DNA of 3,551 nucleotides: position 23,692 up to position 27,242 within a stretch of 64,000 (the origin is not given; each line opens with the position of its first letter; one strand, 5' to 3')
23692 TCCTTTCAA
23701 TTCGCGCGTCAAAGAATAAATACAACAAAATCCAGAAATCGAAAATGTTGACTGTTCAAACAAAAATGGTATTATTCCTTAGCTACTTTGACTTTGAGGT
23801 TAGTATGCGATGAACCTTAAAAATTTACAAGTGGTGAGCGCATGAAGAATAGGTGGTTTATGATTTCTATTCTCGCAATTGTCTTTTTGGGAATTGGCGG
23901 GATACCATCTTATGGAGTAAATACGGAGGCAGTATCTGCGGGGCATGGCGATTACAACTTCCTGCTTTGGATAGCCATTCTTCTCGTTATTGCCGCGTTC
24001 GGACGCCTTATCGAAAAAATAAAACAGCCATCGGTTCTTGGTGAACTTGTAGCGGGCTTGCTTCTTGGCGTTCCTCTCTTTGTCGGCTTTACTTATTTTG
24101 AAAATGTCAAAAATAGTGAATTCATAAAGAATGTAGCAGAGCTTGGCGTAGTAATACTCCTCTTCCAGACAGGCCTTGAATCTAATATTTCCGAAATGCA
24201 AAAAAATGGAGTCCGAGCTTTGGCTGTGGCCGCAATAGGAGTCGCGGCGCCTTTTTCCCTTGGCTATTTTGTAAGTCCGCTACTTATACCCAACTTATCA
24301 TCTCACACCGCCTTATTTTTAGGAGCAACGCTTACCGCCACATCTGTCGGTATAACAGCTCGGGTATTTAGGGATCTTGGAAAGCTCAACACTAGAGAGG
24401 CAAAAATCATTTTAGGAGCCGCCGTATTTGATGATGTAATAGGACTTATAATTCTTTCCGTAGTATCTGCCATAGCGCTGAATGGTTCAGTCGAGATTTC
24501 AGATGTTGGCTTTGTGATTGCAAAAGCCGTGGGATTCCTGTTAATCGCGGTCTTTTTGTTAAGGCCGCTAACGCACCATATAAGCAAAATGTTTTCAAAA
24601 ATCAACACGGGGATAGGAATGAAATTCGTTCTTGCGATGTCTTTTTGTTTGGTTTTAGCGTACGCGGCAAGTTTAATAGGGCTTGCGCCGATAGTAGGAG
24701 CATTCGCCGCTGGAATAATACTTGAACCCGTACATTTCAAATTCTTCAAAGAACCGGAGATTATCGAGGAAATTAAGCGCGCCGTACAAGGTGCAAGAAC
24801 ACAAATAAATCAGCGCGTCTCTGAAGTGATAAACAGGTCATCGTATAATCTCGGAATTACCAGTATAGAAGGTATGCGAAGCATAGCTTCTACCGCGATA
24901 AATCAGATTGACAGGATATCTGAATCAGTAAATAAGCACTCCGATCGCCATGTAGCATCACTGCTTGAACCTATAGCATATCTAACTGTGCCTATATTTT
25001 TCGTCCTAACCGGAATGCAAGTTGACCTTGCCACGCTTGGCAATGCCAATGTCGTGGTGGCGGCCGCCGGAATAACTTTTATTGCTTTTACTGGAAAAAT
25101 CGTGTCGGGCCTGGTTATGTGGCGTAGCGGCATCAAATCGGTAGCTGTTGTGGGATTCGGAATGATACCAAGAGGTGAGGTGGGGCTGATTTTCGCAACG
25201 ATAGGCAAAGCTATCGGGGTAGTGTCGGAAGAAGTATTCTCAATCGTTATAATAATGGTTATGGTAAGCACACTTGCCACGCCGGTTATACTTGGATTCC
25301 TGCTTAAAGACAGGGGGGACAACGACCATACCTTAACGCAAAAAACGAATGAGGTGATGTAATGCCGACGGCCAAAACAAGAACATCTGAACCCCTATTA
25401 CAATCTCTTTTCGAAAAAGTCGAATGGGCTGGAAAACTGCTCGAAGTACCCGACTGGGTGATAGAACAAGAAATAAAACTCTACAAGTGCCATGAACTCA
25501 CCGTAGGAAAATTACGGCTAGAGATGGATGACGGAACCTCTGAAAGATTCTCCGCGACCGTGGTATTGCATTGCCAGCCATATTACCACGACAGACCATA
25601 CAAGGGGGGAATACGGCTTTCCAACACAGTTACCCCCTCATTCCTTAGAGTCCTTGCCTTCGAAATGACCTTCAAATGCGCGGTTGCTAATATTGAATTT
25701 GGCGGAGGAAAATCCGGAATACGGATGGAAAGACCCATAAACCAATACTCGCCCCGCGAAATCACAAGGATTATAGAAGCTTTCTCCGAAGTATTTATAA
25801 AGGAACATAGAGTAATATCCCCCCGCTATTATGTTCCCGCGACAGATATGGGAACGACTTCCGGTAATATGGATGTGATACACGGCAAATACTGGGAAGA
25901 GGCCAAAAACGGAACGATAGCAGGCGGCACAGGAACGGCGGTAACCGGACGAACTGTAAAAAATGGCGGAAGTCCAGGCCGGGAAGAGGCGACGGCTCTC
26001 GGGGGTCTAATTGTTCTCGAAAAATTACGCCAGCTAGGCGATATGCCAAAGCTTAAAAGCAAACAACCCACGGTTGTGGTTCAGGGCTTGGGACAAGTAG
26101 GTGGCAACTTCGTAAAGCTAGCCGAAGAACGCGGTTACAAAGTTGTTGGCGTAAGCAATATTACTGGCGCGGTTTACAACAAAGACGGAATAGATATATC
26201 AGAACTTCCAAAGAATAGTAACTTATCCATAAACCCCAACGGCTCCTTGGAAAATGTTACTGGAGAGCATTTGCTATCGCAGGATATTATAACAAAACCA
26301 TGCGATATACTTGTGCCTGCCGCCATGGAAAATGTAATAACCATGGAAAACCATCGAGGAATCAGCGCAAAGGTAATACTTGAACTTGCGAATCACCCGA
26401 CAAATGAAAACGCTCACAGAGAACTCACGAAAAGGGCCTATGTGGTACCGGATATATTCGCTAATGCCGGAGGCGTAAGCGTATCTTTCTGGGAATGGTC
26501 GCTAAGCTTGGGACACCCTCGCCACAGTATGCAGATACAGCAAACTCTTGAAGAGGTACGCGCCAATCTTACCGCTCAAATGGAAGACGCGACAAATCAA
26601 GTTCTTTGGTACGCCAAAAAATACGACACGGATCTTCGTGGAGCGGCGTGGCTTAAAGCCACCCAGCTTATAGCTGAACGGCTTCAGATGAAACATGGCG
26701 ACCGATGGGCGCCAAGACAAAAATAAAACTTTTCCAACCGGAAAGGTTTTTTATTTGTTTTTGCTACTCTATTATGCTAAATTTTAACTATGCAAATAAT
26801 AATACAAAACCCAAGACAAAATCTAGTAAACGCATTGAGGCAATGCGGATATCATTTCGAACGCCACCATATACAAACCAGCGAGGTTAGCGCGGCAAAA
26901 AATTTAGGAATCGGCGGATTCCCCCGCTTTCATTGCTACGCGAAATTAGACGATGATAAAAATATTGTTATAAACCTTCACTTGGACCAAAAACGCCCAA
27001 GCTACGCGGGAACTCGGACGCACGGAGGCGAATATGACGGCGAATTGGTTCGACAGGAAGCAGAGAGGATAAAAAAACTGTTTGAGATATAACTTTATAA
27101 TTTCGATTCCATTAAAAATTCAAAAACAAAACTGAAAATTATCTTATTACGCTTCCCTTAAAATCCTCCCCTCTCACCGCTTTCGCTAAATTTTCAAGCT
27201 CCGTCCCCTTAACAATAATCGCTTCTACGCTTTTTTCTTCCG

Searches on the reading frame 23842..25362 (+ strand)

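Call 69: search_protein_families(library=pfam, proteins=[window:23842-25362:+], max_evalue=0.001)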
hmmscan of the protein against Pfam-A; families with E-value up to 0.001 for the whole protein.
window:23842-25362:+ (506 aa): 1 family
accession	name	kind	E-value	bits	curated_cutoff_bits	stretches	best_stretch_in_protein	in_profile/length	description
PF00999.27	Na_H_Exchanger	-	1.2e-61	209.1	26.2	2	49-300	2-246/375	Sodium/hydrogen exchanger, transmembrane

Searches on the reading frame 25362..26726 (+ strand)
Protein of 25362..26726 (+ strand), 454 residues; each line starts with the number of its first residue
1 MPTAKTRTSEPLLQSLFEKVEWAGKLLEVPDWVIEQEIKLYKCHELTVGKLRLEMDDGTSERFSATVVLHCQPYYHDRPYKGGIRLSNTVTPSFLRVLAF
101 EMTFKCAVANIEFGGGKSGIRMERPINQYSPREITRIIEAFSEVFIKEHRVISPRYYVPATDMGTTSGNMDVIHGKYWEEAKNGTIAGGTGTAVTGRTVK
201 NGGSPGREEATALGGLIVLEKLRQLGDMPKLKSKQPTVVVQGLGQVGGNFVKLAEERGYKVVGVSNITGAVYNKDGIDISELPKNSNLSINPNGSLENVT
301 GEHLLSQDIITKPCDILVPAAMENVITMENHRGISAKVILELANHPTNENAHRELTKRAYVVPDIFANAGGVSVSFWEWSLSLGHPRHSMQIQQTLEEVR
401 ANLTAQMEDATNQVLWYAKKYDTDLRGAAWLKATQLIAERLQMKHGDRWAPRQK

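Call 69: search_protein_families(library=pfam, proteins=[window:25362-26726:+], max_evalue=0.001)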
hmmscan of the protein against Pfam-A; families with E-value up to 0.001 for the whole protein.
window:25362-26726:+ (454 aa): 2 families
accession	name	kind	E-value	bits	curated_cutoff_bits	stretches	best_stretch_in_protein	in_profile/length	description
PF00208.27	ELFV_dehydrog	-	2.3e-49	168.7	23.4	1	202-440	1-236/241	Glutamate/Leucine/Phenylalanine/Valine dehydrogenase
PF02812.23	ELFV_dehydrog_N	-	3.6e-26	91.8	25.3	1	50-177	8-127/129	Glu/Leu/Phe/Val dehydrogenase, dimerisation domain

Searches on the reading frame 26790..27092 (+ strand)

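Call 60: search_protein_families(library=pfam, proteins=[window:26790-27092:+], max_evalue=1)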
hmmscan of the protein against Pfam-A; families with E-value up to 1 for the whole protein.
window:26790-27092:+ (100 aa): 1 family
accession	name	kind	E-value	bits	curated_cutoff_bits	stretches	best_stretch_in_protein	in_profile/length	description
PF14412.12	AHH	-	0.02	15.3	22.3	1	20-96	14-88/111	A nuclease family of the HNH/ENDO VII superfamily with conserved AHH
